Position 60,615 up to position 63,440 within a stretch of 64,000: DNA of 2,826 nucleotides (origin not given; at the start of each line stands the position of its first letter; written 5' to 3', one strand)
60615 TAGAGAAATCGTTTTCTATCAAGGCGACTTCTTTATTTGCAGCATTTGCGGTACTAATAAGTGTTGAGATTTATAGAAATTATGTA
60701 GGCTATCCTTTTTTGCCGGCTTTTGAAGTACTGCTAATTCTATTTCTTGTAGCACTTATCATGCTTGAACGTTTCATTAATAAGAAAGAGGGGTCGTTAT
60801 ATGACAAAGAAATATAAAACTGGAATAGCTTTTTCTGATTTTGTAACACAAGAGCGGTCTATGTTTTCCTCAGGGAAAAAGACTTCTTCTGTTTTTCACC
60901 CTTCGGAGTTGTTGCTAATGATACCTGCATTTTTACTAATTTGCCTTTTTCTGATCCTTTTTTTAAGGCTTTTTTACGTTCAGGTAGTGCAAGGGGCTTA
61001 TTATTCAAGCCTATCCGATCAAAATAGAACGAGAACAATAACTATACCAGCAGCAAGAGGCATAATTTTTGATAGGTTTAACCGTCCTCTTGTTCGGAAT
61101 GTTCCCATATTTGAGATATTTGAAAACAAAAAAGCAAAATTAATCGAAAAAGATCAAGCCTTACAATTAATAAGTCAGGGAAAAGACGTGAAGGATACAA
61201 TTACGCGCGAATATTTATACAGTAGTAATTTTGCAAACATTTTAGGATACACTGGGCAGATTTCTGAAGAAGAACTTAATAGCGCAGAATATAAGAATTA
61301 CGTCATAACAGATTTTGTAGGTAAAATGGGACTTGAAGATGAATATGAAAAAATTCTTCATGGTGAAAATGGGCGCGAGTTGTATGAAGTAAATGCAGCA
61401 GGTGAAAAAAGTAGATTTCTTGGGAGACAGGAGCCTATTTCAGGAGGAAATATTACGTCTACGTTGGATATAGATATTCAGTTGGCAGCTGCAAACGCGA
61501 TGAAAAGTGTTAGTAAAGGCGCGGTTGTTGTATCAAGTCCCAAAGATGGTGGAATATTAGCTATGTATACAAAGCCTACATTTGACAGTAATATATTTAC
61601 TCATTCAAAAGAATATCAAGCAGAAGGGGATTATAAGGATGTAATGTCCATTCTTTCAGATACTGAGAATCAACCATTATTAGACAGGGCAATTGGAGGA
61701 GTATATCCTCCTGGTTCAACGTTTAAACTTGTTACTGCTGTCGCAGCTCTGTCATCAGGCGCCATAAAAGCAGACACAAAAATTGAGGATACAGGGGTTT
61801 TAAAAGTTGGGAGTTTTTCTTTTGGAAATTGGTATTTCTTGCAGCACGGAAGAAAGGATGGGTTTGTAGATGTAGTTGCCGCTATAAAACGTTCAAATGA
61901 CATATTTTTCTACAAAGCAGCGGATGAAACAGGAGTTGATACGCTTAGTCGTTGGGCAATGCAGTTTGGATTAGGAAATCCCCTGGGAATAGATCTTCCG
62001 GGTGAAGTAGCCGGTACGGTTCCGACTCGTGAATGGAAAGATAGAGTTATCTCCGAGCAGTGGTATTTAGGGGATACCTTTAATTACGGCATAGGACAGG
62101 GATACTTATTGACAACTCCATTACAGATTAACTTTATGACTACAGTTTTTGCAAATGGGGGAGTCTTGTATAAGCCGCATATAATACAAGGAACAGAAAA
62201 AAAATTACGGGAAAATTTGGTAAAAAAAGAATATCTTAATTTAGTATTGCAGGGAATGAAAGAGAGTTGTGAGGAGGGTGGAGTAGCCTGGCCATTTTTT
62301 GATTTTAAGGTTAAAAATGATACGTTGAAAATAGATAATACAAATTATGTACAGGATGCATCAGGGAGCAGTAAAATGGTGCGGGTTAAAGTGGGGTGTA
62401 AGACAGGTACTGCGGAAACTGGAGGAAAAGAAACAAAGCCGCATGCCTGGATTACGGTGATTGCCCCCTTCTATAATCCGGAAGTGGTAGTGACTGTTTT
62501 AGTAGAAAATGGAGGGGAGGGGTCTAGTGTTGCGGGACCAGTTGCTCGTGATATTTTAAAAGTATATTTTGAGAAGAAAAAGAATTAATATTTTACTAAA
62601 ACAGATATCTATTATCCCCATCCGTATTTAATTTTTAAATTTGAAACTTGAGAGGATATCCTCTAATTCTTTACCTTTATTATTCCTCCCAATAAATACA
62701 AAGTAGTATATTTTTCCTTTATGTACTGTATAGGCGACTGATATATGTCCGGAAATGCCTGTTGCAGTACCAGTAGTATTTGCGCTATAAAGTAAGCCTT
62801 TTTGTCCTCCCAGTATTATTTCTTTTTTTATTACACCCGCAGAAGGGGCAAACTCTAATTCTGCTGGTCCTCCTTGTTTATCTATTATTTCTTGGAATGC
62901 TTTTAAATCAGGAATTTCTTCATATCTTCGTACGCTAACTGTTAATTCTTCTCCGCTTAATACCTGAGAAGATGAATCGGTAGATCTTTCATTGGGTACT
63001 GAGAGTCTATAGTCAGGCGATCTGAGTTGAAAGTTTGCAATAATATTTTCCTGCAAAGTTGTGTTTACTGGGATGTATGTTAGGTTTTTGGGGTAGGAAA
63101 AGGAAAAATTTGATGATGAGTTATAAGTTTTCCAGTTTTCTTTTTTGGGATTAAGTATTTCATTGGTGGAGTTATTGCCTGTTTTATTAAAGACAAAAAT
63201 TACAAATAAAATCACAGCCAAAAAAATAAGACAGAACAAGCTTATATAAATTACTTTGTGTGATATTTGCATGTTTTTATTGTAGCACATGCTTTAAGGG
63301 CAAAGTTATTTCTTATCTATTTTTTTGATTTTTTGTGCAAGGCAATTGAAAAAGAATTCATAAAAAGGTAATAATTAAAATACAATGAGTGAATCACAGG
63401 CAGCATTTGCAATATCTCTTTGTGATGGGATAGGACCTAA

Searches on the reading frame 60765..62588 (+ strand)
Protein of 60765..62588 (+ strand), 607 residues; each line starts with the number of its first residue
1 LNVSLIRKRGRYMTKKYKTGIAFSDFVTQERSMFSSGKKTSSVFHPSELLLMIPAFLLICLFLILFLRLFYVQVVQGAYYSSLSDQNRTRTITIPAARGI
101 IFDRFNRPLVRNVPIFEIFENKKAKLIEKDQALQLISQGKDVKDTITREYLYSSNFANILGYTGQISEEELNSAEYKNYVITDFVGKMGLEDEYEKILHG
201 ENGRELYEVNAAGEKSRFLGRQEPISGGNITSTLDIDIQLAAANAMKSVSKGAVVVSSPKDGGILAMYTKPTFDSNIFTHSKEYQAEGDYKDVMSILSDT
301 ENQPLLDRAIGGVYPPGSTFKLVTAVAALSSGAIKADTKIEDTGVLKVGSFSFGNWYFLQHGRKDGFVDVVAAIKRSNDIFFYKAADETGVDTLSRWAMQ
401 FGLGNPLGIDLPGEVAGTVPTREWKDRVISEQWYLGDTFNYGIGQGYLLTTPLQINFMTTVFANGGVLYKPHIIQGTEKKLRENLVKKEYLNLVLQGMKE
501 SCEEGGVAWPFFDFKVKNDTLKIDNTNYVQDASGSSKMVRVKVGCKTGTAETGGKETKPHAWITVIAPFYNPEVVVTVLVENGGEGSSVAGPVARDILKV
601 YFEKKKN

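Call 16: search_protein_families(library=pfam, proteins=[window:60765-62588:+], max_evalue=0.01)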
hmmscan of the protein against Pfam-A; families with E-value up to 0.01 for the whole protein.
window:60765-62588:+ (607 aa): 3 families
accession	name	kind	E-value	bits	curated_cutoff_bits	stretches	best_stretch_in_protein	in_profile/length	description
PF00905.27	Transpeptidase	-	2.4e-58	198.2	22.1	1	252-599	1-299/299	Penicillin binding protein transpeptidase domain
PF03717.20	PBP_dimer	-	1.1e-25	91.6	24.4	2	137-214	97-174/180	Penicillin-binding Protein dimerisation domain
PF03764.24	EFG_IV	-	0.0099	16.1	24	0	482-517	53-89/121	Elongation factor G, domain IV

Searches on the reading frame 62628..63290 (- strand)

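Call 17: search_protein_families(library=pfam, proteins=[window:62628-63290:-], max_evalue=0.01)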
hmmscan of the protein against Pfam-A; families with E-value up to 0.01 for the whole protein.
window:62628-63290:- (220 aa): 1 family
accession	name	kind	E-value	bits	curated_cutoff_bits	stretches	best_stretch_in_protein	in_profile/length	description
PF18933.6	PsbP_2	-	4.3e-05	24.1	27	1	22-138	3-108/184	PsbP-like protein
